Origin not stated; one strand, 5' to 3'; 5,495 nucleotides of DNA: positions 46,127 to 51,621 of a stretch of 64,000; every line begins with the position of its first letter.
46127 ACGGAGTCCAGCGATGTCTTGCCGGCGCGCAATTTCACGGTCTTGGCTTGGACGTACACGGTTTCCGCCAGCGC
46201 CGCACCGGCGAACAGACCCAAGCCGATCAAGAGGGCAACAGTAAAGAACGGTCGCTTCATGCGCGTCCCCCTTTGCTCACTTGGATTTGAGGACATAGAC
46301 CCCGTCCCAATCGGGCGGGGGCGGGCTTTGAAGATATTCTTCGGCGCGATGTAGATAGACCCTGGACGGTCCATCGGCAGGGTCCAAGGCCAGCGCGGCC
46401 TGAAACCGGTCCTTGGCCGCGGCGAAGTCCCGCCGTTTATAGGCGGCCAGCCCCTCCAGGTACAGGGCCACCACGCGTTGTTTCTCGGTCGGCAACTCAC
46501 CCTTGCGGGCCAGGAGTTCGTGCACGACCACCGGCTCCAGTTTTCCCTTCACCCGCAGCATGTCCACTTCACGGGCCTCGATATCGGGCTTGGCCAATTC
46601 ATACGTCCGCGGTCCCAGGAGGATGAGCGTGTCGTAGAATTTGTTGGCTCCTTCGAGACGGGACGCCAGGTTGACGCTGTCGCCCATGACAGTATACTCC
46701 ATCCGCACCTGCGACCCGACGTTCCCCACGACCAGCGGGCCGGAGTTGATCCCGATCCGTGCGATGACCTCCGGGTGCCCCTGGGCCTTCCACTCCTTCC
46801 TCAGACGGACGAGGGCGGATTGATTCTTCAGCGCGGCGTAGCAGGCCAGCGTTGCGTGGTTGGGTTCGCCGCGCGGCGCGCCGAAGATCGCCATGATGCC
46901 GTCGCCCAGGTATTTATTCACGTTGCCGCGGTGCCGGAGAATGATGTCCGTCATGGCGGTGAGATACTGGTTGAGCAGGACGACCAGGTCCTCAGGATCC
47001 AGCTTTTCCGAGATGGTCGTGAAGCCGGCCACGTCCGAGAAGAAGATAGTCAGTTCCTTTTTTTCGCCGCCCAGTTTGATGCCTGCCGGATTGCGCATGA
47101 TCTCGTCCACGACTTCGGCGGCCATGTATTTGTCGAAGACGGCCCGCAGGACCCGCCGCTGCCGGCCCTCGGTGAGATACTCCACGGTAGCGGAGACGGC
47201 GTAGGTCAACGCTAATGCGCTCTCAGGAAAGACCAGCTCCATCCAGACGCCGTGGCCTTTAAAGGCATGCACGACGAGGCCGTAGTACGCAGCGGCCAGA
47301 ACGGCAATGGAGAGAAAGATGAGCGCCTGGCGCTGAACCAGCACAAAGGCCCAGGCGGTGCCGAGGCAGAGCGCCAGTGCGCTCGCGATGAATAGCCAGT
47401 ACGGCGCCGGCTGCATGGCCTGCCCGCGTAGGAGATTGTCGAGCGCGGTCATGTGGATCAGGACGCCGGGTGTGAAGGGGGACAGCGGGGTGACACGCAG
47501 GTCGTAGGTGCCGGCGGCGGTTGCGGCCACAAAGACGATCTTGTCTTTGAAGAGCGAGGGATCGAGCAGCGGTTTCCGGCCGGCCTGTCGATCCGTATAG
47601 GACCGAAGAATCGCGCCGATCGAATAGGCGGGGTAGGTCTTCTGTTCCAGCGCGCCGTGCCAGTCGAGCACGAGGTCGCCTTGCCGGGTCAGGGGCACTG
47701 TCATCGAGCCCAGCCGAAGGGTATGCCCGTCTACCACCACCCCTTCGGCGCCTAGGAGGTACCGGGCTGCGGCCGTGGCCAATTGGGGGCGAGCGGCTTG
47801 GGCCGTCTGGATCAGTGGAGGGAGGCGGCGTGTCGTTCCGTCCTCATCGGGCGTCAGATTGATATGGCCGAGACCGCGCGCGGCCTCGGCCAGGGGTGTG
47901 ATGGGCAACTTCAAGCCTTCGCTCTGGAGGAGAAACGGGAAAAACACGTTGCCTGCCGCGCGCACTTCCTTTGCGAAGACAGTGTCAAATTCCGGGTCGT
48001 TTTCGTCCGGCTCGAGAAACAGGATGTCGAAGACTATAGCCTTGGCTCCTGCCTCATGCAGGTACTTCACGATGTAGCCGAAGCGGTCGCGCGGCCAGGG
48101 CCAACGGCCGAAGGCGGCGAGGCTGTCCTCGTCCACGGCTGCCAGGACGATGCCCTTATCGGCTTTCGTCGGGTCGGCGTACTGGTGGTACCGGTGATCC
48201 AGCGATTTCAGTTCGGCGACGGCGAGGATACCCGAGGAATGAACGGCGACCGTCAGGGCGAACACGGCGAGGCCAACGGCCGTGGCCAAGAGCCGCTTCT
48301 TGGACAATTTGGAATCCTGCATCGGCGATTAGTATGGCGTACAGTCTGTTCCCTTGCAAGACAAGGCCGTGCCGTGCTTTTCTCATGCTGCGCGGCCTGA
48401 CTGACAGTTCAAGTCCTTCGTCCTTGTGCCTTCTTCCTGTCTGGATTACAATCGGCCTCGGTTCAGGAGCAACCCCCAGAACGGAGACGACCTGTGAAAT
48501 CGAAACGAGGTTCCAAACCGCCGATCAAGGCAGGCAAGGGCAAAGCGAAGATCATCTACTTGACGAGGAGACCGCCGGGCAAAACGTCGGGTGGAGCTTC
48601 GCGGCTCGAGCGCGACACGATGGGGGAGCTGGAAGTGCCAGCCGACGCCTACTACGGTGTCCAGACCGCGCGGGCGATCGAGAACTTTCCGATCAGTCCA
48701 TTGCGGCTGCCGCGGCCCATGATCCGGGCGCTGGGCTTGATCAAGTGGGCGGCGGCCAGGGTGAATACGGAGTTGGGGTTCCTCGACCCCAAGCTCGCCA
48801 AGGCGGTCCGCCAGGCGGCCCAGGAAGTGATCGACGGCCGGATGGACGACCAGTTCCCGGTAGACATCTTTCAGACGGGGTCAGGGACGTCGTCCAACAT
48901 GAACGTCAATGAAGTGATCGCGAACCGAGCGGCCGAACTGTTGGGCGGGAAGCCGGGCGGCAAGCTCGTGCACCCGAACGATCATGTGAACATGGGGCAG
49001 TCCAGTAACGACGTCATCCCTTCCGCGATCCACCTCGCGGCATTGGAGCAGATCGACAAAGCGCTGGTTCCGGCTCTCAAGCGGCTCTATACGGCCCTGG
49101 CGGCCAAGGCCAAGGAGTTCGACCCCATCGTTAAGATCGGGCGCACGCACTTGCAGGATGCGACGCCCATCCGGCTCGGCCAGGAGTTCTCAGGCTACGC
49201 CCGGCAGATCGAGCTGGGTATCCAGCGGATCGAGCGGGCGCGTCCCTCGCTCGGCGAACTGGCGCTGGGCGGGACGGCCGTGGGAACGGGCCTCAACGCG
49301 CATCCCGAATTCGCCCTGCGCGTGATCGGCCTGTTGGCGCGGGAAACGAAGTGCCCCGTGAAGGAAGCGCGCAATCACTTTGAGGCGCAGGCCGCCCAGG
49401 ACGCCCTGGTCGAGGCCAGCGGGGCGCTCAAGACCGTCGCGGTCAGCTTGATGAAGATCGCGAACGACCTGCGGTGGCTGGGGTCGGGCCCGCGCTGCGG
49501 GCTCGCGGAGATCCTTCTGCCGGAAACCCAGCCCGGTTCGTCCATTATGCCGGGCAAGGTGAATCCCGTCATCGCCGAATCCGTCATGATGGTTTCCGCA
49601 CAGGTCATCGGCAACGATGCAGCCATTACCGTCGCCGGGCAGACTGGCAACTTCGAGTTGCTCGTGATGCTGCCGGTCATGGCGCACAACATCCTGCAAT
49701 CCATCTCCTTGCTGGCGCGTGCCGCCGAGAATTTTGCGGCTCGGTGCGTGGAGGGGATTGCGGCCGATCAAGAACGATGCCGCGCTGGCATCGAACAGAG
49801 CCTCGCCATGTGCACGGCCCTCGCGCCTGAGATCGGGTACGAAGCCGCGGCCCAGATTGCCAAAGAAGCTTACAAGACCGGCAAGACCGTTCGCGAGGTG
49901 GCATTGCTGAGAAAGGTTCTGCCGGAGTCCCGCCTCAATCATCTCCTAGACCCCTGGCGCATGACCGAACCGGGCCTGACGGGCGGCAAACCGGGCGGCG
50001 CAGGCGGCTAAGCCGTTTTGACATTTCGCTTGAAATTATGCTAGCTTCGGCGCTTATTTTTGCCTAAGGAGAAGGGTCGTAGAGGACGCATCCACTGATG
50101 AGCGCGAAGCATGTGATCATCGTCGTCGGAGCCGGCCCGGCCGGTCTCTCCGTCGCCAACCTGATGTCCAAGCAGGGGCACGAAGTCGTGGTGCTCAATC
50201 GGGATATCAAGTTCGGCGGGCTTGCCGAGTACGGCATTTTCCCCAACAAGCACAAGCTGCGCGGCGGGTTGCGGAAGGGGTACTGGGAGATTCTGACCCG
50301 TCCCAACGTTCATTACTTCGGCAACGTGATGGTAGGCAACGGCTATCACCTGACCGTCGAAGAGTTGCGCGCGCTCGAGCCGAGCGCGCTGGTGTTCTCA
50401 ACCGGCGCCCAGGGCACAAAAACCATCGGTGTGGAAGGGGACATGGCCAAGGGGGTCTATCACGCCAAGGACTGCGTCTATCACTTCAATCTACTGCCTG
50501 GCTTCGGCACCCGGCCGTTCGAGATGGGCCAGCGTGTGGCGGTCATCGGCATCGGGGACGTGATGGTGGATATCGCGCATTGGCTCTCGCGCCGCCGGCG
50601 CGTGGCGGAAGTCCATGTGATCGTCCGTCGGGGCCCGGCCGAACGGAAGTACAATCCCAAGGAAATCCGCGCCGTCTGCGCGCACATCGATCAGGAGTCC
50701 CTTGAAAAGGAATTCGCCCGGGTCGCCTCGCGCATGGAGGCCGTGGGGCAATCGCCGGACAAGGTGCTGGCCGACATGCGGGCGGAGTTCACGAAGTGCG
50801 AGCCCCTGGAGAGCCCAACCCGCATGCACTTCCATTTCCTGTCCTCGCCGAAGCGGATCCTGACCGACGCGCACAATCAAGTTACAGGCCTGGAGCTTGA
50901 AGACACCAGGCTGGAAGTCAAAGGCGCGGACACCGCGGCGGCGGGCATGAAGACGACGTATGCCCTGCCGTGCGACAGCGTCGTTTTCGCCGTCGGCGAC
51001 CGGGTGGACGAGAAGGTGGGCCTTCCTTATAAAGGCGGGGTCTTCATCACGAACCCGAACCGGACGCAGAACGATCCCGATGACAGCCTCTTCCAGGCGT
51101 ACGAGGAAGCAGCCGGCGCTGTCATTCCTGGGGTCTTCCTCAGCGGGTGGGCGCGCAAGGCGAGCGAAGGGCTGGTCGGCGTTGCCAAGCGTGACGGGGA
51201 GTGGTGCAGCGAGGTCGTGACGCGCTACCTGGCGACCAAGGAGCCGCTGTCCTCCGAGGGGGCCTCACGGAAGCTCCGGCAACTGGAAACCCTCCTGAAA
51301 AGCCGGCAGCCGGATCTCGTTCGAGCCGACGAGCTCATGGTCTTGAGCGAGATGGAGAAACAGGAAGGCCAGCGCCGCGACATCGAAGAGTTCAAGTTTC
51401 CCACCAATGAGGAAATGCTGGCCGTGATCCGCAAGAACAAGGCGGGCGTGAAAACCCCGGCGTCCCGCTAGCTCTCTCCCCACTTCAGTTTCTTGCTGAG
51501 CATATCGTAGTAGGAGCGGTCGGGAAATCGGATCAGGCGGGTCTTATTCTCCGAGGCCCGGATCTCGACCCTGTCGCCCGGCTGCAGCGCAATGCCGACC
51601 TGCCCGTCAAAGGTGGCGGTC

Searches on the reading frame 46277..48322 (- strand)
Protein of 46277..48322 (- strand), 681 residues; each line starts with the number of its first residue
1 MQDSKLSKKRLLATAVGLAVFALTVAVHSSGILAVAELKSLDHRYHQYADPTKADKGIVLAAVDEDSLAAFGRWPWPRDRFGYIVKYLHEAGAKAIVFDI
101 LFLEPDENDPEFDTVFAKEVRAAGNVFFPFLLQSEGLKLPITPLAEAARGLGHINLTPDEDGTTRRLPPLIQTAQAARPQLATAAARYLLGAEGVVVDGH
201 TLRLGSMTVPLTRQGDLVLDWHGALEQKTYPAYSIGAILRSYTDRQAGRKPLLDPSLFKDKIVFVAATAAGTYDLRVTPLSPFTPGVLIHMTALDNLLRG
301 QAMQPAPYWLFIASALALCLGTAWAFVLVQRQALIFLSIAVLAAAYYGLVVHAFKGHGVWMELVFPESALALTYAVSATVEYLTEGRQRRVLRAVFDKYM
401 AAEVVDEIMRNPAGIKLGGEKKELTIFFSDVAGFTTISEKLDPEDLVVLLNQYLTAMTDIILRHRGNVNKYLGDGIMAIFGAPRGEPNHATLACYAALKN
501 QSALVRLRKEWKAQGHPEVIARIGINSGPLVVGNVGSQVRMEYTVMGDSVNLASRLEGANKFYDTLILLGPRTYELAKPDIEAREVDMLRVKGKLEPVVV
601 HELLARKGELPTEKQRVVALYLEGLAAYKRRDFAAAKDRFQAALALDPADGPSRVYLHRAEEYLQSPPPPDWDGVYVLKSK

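Call 7: search_protein_families(library=pfam, proteins=[window:46277-48322:-], max_evalue=0.001)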
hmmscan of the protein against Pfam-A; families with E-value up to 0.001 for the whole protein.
window:46277-48322:- (681 aa): 3 families
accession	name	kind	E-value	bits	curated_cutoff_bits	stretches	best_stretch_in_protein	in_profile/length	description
PF05226.16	CHASE2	-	2.9e-54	184.8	26.3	1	21-317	3-247/257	CHASE2 domain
PF00211.25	Guanylate_cyc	-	1.5e-24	87.1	21.9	1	421-596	6-175/183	Adenylate and Guanylate cyclase catalytic domain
PF07719.23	TPR_2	-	9.3e-05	22.7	27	1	619-649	3-33/34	Tetratricopeptide repeat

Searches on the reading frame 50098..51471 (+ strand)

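Call 22: search_protein_families(library=pfam, proteins=[window:50098-51471:+], max_evalue=0.0001)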
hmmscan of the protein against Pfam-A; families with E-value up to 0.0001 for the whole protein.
window:50098-51471:+ (457 aa): 7 families
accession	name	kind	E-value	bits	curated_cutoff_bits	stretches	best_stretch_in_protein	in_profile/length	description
PF07992.20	Pyr_redox_2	-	2.8e-12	47.1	26.1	1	7-195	3-190/291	Pyridine nucleotide-disulphide oxidoreductase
PF00070.33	Pyr_redox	-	6.4e-07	30.2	22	0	7-39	2-34/82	Pyridine nucleotide-disulphide oxidoreductase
PF13450.12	NAD_binding_8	-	6.7e-07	29.9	21.9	1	9-48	1-40/68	NAD(P)-binding Rossmann-like domain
PF01946.23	Thi4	-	6.2e-06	26.1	26.2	1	6-43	19-57/235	Thi4 family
PF13738.12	Pyr_redox_3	-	1.1e-05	25.3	30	0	8-36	1-30/305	Pyridine nucleotide-disulphide oxidoreductase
PF01494.25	FAD_binding_3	-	1.3e-05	25.1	22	1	7-36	4-33/349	FAD binding domain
PF03486.20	HI0933_like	-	5.8e-05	23.1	50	0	7-40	3-36/244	HI0933-like protein Rossmann domain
